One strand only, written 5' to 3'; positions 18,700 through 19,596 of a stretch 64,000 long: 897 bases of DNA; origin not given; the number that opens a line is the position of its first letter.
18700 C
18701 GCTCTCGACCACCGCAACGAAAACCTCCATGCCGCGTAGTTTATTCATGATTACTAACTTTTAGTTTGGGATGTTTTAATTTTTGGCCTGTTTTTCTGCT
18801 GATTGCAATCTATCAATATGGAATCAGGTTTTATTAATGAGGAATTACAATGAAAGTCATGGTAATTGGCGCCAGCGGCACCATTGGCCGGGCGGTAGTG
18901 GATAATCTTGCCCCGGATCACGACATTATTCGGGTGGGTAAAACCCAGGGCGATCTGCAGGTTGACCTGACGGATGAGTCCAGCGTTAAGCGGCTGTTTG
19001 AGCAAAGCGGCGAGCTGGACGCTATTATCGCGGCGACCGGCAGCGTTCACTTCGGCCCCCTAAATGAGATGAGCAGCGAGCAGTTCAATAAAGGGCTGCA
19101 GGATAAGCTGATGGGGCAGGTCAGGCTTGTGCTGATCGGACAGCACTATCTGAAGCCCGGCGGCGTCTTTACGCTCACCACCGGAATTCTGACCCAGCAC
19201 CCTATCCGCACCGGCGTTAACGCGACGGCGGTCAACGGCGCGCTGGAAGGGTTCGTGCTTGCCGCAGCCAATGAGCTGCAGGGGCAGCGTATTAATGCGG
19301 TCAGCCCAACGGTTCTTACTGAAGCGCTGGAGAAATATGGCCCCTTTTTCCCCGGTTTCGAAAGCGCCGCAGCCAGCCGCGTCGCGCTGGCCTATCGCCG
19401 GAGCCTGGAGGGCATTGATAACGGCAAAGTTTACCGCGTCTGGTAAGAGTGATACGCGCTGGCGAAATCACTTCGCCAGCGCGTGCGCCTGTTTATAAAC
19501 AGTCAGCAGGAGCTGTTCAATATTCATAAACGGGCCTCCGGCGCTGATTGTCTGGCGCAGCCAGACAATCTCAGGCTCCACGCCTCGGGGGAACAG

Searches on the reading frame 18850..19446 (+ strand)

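Call 14: search_protein_families(library=pfam, proteins=[window:18850-19446:+], max_evalue=0.001)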
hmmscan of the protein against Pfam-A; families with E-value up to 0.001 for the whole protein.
window:18850-19446:+ (198 aa): 6 families
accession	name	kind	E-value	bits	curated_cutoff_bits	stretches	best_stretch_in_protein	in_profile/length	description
PF13561.12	adh_short_C2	-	2.2e-11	44.2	27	1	34-180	47-200/236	Enoyl-(Acyl carrier protein) reductase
PF00106.31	adh_short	-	1.3e-09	38.2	26.6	1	3-156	3-182/195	short chain dehydrogenase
PF08659.16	KR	-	2.9e-07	31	22.6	1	36-139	58-163/180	KR domain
PF01370.27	Epimerase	-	2.2e-06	27.7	20.9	1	3-78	1-86/240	NAD dependent epimerase/dehydratase family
PF04321.23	RmlD_sub_bind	-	0.00019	21.1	27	1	1-60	1-56/287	RmlD substrate binding domain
PF23441.1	SDR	-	0.00043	20.2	27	1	35-158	69-196/258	SDR-like rossmann domain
